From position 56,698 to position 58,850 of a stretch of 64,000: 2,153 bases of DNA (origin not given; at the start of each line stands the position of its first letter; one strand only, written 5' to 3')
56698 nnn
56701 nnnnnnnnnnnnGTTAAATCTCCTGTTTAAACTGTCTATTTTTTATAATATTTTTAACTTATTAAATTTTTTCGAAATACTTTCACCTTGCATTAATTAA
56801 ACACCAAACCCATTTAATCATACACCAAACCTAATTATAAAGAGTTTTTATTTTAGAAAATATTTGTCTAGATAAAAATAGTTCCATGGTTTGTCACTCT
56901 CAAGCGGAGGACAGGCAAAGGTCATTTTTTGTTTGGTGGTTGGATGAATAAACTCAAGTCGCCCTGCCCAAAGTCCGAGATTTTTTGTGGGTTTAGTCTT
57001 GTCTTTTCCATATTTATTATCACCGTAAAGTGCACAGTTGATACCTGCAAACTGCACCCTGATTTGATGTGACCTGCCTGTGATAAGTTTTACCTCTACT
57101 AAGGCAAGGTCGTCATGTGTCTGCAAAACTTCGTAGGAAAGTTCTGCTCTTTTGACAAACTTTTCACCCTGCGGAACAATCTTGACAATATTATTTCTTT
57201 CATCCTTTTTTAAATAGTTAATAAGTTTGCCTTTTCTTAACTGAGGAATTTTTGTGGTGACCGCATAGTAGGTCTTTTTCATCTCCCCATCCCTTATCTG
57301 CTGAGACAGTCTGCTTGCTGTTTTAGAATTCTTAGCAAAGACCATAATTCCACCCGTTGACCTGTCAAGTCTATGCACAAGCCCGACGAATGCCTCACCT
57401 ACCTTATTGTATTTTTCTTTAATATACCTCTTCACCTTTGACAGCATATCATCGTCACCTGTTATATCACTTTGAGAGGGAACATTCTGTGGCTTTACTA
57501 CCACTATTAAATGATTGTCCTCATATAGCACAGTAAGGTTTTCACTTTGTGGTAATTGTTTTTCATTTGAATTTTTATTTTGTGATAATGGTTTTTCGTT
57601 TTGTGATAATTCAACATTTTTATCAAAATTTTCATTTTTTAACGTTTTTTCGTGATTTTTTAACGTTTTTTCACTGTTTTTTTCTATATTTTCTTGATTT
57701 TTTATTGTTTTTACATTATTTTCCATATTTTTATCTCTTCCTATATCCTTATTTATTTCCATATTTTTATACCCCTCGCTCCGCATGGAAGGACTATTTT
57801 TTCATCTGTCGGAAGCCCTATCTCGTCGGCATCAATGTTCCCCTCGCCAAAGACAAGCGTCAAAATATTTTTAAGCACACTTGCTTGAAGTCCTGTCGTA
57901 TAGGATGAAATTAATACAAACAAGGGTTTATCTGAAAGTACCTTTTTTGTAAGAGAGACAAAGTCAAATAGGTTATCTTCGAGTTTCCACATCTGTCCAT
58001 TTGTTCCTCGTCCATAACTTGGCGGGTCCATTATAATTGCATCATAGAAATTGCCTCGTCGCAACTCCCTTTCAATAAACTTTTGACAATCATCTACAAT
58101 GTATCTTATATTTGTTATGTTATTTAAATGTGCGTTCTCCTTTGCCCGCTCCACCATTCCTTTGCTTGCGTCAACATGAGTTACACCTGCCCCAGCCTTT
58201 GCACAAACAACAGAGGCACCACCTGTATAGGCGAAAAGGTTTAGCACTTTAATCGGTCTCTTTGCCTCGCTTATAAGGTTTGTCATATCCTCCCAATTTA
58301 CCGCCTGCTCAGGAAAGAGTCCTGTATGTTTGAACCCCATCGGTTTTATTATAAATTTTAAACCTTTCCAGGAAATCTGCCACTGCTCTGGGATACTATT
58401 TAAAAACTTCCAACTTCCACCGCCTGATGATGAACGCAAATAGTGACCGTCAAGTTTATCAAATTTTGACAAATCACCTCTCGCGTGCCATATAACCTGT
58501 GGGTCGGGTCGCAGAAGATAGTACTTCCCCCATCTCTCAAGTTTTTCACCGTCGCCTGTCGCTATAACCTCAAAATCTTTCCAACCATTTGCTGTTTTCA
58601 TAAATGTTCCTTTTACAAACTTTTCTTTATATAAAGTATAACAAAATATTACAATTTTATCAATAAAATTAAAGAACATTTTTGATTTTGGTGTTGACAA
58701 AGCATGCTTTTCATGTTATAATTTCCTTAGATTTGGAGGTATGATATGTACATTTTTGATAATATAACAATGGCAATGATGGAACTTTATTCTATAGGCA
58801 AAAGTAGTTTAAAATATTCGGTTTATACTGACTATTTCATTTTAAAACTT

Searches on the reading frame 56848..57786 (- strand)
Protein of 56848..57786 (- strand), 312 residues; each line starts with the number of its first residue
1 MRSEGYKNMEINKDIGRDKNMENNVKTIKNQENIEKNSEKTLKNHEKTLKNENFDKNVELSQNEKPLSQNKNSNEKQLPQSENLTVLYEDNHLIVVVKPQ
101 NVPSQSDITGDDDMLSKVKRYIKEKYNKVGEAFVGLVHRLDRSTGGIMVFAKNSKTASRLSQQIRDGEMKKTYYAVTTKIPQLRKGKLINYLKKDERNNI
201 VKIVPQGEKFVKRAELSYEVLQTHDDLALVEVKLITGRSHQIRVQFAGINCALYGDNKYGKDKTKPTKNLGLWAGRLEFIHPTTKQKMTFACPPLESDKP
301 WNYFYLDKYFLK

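Call 67: search_protein_families(library=pfam, proteins=[window:56848-57786:-], max_evalue=0.00001)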
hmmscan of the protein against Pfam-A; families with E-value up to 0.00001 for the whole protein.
window:56848-57786:- (312 aa): 1 family
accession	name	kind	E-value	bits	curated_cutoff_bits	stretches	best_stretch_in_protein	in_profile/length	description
PF00849.27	PseudoU_synth_2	-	3.3e-31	109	26.8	1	92-247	1-151/152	RNA pseudouridylate synthase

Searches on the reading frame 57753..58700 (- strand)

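Call 67: search_protein_families(library=pfam, proteins=[window:57753-58700:-], max_evalue=0.00001)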
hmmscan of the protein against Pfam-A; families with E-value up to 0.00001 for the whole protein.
window:57753-58700:- (315 aa): 1 family
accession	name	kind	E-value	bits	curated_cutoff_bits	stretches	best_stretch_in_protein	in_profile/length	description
PF10672.15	Methyltrans_SAM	-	7.9e-14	52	27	1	102-233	81-210/286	S-adenosylmethionine-dependent methyltransferase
